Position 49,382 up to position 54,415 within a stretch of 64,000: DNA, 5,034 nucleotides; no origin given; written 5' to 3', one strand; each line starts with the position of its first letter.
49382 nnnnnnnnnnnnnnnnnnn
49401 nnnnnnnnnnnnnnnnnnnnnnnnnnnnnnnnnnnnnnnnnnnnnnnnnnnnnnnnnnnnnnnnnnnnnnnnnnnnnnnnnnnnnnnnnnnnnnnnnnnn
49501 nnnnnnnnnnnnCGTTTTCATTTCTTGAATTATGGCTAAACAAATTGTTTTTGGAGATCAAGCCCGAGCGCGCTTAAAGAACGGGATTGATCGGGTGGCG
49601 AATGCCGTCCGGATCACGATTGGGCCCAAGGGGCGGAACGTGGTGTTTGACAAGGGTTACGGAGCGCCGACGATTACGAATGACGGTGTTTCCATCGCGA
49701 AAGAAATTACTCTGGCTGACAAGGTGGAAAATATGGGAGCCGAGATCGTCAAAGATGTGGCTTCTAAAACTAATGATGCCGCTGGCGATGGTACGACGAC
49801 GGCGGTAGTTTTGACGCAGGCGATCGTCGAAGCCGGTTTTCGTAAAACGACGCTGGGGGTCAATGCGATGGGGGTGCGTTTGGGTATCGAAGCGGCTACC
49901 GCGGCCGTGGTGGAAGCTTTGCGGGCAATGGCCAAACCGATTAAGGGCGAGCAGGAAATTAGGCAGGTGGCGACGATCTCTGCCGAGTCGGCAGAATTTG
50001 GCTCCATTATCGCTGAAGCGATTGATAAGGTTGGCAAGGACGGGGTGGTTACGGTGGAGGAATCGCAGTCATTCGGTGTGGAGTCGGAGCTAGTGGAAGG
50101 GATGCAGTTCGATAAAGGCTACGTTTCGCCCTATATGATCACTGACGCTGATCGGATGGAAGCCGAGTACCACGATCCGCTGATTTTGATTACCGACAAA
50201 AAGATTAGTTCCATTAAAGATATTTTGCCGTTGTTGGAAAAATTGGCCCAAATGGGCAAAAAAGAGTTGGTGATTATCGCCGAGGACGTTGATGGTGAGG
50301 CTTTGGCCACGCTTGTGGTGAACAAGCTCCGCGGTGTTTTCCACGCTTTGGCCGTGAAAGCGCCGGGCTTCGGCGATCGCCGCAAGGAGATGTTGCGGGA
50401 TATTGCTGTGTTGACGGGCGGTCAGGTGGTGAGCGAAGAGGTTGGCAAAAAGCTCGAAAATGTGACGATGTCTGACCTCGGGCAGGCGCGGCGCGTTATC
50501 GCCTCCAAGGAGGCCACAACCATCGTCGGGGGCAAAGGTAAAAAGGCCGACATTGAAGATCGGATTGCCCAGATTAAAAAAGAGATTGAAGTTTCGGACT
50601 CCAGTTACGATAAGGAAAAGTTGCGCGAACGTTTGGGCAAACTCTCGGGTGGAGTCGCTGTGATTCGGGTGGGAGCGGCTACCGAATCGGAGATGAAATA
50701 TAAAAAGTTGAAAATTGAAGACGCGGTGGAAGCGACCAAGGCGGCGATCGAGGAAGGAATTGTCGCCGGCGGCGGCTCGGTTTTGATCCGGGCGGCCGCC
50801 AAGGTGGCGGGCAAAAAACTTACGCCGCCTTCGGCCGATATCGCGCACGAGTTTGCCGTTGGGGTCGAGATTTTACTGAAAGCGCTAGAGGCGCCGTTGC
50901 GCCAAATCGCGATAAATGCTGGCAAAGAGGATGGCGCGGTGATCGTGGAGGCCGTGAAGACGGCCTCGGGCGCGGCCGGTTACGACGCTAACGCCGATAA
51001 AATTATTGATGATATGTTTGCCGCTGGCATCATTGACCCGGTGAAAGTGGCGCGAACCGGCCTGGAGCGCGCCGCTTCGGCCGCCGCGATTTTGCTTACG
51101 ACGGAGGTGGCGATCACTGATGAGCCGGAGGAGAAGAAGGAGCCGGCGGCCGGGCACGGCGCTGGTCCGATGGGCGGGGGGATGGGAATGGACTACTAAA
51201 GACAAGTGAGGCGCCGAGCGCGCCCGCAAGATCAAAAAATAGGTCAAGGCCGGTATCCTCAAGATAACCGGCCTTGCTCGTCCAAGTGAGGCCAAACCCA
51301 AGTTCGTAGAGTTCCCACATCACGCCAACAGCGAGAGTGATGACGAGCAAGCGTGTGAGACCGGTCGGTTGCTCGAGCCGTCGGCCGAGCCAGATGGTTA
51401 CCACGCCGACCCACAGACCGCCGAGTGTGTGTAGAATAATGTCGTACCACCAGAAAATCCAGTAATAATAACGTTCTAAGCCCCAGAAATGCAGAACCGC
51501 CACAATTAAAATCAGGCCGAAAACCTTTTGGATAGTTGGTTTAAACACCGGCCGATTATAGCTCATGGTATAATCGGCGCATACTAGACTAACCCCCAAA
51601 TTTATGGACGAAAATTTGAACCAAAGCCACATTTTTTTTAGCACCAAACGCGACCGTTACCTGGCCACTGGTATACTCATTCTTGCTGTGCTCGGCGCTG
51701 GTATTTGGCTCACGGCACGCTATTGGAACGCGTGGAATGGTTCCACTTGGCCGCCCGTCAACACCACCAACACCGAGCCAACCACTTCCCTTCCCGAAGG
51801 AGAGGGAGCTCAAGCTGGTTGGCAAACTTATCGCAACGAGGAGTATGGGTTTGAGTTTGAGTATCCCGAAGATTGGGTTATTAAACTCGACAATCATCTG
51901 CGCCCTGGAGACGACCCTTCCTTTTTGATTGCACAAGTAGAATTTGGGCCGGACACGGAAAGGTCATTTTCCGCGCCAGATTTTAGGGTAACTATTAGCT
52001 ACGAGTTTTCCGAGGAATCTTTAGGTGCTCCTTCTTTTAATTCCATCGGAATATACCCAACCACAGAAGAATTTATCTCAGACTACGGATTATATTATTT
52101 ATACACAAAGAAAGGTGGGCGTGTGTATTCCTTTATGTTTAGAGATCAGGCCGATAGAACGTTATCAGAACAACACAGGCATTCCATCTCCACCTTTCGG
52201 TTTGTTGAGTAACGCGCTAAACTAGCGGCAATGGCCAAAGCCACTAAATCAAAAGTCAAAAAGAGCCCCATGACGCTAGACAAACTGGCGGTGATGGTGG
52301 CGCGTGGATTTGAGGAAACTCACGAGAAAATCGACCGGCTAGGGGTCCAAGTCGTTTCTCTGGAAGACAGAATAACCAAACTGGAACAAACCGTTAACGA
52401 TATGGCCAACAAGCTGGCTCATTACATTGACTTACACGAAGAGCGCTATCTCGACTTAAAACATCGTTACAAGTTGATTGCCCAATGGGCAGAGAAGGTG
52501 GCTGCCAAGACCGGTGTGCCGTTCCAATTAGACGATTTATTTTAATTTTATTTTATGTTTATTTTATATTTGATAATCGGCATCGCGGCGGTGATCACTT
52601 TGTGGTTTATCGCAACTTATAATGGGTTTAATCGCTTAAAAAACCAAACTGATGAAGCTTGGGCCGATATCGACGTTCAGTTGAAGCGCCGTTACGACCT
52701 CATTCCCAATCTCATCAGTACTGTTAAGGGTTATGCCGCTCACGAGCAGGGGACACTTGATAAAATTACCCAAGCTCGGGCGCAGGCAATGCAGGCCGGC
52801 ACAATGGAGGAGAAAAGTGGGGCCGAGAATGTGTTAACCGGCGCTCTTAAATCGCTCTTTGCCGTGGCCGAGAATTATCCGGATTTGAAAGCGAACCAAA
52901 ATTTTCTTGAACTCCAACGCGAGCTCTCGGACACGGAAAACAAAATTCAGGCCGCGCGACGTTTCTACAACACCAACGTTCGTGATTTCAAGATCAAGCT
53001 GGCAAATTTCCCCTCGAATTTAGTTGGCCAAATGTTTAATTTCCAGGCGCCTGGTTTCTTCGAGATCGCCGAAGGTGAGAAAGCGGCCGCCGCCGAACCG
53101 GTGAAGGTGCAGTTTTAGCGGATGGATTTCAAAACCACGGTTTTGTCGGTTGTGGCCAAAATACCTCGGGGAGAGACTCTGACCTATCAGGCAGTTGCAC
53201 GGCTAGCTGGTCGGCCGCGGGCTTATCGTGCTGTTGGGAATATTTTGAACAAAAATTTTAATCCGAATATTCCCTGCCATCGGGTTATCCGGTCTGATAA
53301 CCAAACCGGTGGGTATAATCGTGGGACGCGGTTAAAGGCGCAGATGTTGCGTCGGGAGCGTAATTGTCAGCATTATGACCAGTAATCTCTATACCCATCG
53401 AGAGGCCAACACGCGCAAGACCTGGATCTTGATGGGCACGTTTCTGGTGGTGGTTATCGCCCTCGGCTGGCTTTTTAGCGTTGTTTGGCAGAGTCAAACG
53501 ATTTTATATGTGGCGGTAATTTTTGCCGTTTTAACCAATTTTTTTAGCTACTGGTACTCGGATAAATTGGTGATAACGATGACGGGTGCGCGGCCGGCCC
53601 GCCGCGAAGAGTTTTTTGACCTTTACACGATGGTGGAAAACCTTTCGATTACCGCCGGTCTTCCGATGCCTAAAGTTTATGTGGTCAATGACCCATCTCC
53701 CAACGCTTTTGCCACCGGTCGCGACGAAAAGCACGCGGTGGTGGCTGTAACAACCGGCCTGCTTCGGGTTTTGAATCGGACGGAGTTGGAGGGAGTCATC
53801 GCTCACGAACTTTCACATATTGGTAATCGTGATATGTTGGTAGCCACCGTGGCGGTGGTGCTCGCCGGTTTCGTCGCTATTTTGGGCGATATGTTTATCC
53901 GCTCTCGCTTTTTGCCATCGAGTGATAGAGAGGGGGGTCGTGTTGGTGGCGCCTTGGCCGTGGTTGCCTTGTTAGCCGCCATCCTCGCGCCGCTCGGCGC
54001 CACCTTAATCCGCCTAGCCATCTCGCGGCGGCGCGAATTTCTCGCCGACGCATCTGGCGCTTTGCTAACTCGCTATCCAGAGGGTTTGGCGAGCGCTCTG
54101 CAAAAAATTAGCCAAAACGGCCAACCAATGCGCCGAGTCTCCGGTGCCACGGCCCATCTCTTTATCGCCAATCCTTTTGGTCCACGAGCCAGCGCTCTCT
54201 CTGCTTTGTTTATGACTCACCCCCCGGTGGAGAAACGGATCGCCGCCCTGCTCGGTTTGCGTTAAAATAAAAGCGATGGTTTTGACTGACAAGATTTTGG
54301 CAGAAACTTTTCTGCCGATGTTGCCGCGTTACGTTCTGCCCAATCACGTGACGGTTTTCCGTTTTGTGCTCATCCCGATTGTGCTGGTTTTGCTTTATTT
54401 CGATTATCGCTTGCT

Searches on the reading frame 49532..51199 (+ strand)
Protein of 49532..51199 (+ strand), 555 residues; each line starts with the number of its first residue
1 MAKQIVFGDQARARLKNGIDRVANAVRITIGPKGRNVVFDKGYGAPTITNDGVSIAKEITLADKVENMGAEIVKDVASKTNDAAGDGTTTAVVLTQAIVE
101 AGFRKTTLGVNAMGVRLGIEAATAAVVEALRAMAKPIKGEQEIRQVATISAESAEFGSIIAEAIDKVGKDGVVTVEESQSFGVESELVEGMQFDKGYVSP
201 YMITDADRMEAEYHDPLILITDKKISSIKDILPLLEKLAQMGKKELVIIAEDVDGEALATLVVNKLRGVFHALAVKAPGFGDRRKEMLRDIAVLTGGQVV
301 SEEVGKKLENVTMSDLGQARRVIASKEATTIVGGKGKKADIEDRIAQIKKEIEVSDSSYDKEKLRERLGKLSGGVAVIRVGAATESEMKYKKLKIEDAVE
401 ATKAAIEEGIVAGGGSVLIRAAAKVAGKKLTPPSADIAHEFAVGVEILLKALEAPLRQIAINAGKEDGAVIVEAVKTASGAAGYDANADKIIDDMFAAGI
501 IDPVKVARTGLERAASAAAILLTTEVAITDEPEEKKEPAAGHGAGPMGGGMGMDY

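Call 8: search_protein_families(library=pfam, proteins=[window:49532-51199:+], max_evalue=0.001)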
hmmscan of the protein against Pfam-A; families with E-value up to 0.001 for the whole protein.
window:49532-51199:+ (555 aa): 1 family
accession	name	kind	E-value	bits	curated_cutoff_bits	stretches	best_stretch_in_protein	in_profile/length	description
PF00118.29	Cpn60_TCP1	-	4.3e-67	227.3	34.3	1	22-529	1-487/490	TCP-1/cpn60 chaperonin family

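Call 26: find_homologous_proteins(query=window:49532-51196:+, max_evalue=1e-50)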
Query window:49532-51196:+ (555 aa): 8000 proteins with E <= 1e-50 among 8000 candidates; the best 120 are listed.
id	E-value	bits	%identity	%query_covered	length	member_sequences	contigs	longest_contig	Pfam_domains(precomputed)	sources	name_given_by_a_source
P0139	0.0e+0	1139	100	100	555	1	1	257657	PF00118.30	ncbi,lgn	-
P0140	0.0e+0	1030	91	98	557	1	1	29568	PF00118.30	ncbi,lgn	-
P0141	3.6e-276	935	82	97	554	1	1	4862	PF00118.30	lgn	-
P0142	2.6e-272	922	81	97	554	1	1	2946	PF00118.30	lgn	-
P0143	1.5e-270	916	80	97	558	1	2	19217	PF00118.30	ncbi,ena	ncbi:MAG: chaperonin GroEL [Patescibacteria group bacterium]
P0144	4.7e-269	911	81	97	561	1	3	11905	PF00118.30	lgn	-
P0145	5.8e-269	911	81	97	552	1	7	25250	PF00118.30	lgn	-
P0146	2.3e-268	909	80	97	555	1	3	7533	PF00118.30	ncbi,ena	-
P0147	4.6e-268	908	81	96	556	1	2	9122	PF00118.30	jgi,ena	-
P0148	5.8e-268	908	81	97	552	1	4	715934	PF00118.30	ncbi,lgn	-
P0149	8.2e-268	907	80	97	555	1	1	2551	PF00118.30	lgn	-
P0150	1.3e-267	907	80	97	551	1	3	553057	PF00118.30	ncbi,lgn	-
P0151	4.3e-266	902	79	97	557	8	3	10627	PF00118.30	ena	-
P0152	5.3e-266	901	79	96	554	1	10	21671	PF00118.30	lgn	-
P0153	5.9e-266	901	81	97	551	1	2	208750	PF00118.30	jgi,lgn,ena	jgi:chaperonin GroEL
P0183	4.0e-262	889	77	100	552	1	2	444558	PF00118.30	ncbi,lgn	-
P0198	4.1e-261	885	77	97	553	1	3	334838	PF00118.30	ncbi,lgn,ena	ncbi:MAG: chaperonin GroEL [Patescibacteria group bacterium]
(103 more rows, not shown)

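Call 28: find_encoding_contigs(protein=P0148, flank=10000, max_places=1)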
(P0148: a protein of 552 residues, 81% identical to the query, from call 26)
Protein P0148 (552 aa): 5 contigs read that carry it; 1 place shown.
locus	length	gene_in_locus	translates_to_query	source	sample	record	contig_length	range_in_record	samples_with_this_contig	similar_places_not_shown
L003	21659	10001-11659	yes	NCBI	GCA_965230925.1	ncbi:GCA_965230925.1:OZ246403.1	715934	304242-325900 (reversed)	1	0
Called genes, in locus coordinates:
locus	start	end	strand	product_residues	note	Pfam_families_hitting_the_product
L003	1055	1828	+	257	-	-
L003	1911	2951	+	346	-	PF01098:FTSW_RODA_SPOVE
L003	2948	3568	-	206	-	PF07963:N_methyl (weak)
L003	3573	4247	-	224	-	PF07963:N_methyl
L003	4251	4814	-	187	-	PF07963:N_methyl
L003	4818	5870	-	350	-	PF13477:Glyco_trans_4_2, PF13439:Glyco_transf_4, PF13579:Glyco_trans_4_4, PF00534:Glycos_transf_1, PF13692:Glyco_trans_1_4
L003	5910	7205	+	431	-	PF02397:Bac_transf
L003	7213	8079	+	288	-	PF01370:Epimerase, PF04321:RmlD_sub_bind, PF07993:NAD_binding_4 (faint), PF01073:3Beta_HSD, PF02719:Polysacc_synt_2, PF16363:GDP_Man_Dehyd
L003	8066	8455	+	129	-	PF01569:PAP2, PF14360:PAP2_C (weak)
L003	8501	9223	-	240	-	-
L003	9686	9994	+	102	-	PF00166:Cpn10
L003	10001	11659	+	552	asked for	PF00118:Cpn60_TCP1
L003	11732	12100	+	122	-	-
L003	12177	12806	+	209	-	PF04011:LemA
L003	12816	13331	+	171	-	PF14610:Psg1 (faint), PF10342:Kre9_KNH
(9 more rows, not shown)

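Call 29: find_encoding_contigs(protein=P0150, flank=10000, max_places=1)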
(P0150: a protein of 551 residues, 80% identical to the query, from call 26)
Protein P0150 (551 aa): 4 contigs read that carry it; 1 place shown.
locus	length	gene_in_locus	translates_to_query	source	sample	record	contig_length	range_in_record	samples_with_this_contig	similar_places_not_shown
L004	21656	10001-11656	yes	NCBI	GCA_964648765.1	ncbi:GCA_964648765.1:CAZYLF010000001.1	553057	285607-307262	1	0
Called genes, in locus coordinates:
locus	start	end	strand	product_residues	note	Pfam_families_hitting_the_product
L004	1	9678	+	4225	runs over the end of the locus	-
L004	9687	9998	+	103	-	PF00166:Cpn10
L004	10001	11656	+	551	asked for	PF00118:Cpn60_TCP1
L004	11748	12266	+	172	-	-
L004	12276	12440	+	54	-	PF15919:HicB_lk_antitox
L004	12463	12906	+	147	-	-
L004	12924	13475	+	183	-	PF04011:LemA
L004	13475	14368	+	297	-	PF01435:Peptidase_M48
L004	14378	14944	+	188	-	PF01066:CDP-OH_P_transf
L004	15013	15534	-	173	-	-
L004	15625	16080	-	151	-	PF01451:LMWPc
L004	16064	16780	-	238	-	-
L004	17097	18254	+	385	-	PF01266:DAO (faint), PF13450:NAD_binding_8, PF13738:Pyr_redox_3 (faint), PF01593:Amino_oxidase (faint)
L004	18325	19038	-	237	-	-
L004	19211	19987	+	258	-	PF01978:TrmB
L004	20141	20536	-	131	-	-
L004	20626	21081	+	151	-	-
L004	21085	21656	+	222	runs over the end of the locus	-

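Call 38: search_protein_families(library=pfam, proteins=[L004:1-9675:+], max_evalue=0.01)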
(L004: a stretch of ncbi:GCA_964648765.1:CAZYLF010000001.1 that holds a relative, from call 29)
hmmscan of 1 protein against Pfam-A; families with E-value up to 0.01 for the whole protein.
L004:1-9675:+ (3225 aa): 12 families
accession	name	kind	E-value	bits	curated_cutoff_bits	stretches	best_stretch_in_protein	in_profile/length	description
PF17957.7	Big_7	-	6.3e-29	100.9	24.1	3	2740-2808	1-70/70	Bacterial Ig domain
PF00041.27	fn3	-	4.6e-23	81.7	25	3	1240-1323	2-81/84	Fibronectin type III domain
PF18998.6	Flg_new_2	-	2.1e-21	76.1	23.6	2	1337-1405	1-70/73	Divergent InlB B-repeat domain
PF22352.2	K319L-like_PKD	-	3.5e-15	56.2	27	2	2330-2421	1-84/84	K319L-like, PKD domain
PF01471.23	PG_binding_1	-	3.7e-08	33.9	23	1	3097-3143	1-47/57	Putative peptidoglycan binding domain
PF25788.1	Ig_Rha78A_N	-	4.1e-06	27.4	27.4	0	1246-1327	12-101/105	Rha78A-like, N-terminal immunoglobulin domain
PF00801.26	PKD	-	2.2e-05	24.8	23.5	1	202-266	15-70/80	PKD domain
PF18911.6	PKD_4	-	6.2e-05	23.4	27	1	215-265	31-72/85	PKD domain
PF16656.11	Pur_ac_phosph_N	-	6.5e-05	23.9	30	1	2851-2916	24-86/93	Purple acid Phosphatase, N-terminal domain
PF10179.15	NDNF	-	0.00093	19.7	27.3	0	2879-2925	78-124/127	Neuron-derived neurotrophic factor, first Fn(III) domain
PF25523.1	Ig_RIMBP2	-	0.0022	18.4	27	0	2533-2591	3-62/105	RIMBP2-like, immunoglobulin-like domain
PF19077.6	Big_13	-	0.0098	16.8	27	1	2795-2827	68-100/102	Bacterial Ig-like domain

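Call 43: find_encoding_contigs(protein=P0153, flank=10000, max_places=1)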
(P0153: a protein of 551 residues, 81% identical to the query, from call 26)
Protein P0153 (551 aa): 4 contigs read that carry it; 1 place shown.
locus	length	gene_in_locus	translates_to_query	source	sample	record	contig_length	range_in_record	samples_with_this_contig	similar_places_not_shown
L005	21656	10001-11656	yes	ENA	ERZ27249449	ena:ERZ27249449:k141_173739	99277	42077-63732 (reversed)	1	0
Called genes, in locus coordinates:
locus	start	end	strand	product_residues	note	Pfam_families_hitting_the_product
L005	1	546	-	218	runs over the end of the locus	PF01479:S4, PF00849:PseudoU_synth_2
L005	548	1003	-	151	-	PF09424:YqeY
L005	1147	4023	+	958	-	PF00580:UvrD-helicase, PF13245:AAA_19, PF13361:UvrD_C, PF13538:UvrD_C_2 (faint), PF12705:PDDEXK_1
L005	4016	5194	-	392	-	PF07690:MFS_1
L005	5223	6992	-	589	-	PF00753:Lactamase_B, PF12706:Lactamase_B_2 (weak), PF22505:RNase_J_b_CASP, PF07521:RMMBL (weak), PF17770:RNase_J_C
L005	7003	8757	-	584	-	PF00496:SBP_bac_5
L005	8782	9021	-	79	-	PF03840:SecG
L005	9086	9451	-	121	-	PF04480:DUF559, PF18741:MTES_1575 (weak)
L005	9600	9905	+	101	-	PF00166:Cpn10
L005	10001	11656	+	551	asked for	PF00118:Cpn60_TCP1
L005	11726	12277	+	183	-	PF04011:LemA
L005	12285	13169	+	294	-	PF01435:Peptidase_M48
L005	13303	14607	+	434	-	PF02687:FtsX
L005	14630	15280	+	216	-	PF12686:DUF3800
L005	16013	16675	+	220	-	PF00005:ABC_tran, PF02463:SMC_N (faint), PF13304:AAA_21 (faint)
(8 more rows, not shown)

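Call 44: find_encoding_contigs(protein=P0183, flank=10000, max_places=1)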
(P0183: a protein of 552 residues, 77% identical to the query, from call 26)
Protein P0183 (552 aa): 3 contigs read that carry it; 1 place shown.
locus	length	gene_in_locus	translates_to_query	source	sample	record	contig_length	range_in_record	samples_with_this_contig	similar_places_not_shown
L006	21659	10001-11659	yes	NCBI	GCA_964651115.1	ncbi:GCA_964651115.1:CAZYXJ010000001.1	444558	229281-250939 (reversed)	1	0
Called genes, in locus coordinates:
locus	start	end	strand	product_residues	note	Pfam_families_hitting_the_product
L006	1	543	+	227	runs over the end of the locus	-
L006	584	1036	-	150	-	PF09424:YqeY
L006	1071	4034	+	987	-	PF00580:UvrD-helicase, PF13245:AAA_19, PF13361:UvrD_C, PF13538:UvrD_C_2 (faint), PF12705:PDDEXK_1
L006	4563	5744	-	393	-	PF07690:MFS_1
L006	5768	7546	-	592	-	PF00753:Lactamase_B, PF12706:Lactamase_B_2 (weak), PF22505:RNase_J_b_CASP, PF07521:RMMBL (faint), PF17770:RNase_J_C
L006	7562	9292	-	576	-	PF00496:SBP_bac_5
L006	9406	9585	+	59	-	-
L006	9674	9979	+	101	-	PF00166:Cpn10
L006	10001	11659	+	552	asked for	PF00118:Cpn60_TCP1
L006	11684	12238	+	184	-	PF04011:LemA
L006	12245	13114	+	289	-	PF04536:TPM_phosphatase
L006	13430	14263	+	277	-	-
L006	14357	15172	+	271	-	PF08713:DNA_alkylation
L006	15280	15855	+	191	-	-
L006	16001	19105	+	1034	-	PF02384:N6_Mtase, PF20473:MmeI_Mtase (weak), PF07669:Eco57I (weak), PF18135:Type_ISP_C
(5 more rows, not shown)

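Call 45: find_encoding_contigs(protein=P0198, flank=10000, max_places=1)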
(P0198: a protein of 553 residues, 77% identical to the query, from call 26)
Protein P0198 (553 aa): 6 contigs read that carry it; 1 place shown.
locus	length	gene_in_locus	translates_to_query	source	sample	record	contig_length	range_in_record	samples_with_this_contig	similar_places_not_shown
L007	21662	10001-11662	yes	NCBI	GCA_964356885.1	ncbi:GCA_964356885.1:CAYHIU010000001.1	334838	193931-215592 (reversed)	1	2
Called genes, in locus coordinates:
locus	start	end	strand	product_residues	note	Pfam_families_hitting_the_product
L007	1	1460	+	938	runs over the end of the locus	PF00580:UvrD-helicase, PF13086:AAA_11 (weak), PF13245:AAA_19, PF13361:UvrD_C, PF13538:UvrD_C_2 (faint), PF12705:PDDEXK_1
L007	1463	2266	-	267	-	PF01978:TrmB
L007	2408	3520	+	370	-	PF13458:Peripla_BP_6, PF01094:ANF_receptor (weak)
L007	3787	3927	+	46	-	-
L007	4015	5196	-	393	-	PF07690:MFS_1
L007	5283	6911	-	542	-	PF00753:Lactamase_B, PF12706:Lactamase_B_2, PF22505:RNase_J_b_CASP, PF07521:RMMBL (weak), PF17770:RNase_J_C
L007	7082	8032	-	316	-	PF00496:SBP_bac_5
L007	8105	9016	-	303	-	PF00496:SBP_bac_5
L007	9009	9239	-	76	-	PF03840:SecG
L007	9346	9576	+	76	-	-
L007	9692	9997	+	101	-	PF00166:Cpn10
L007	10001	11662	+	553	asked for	PF00118:Cpn60_TCP1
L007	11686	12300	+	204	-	-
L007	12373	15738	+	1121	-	PF05548:Peptidase_M11 (weak)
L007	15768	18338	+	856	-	PF17957:Big_7, PF13229:Beta_helix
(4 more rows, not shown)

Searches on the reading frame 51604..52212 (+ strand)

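Call 8: search_protein_families(library=pfam, proteins=[window:51604-52212:+], max_evalue=0.001)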
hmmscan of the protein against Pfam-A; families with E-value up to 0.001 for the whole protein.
window:51604-52212:+ (202 aa): 1 family
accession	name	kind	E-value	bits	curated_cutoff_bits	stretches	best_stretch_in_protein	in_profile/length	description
PF18933.6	PsbP_2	-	1.1e-05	25.9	27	1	55-94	26-65/184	PsbP-like protein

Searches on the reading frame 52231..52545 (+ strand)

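Call 8: search_protein_families(library=pfam, proteins=[window:52231-52545:+], max_evalue=0.001)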
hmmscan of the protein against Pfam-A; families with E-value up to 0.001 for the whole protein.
window:52231-52545:+ (104 aa): 1 family
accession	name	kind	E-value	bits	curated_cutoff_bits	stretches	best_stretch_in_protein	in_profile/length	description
PF16526.10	CLZ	-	7.1e-05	23.6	26.7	0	35-80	20-65/71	C-terminal leucine zipper domain of cyclic nucleotide-gated channels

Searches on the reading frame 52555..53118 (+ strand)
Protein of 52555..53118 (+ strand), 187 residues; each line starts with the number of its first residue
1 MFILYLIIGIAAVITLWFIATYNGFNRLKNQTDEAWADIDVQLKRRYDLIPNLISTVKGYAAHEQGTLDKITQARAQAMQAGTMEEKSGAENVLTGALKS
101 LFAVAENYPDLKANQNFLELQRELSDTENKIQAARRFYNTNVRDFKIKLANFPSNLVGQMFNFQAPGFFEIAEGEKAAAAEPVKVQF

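Call 8: search_protein_families(library=pfam, proteins=[window:52555-53118:+], max_evalue=0.001)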
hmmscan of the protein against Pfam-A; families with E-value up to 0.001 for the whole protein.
window:52555-53118:+ (187 aa): 1 family
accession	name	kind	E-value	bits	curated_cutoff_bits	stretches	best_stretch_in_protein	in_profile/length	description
PF04011.17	LemA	-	1.7e-59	200.4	26.2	1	35-187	1-149/149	LemA family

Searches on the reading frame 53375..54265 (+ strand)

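Call 8: search_protein_families(library=pfam, proteins=[window:53375-54265:+], max_evalue=0.001)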
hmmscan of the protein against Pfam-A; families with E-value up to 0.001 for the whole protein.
window:53375-54265:+ (296 aa): 1 family
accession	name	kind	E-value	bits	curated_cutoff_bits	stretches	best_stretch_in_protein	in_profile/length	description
PF01435.24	Peptidase_M48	-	5.8e-33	114.7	20.3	1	82-294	6-184/186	Peptidase family M48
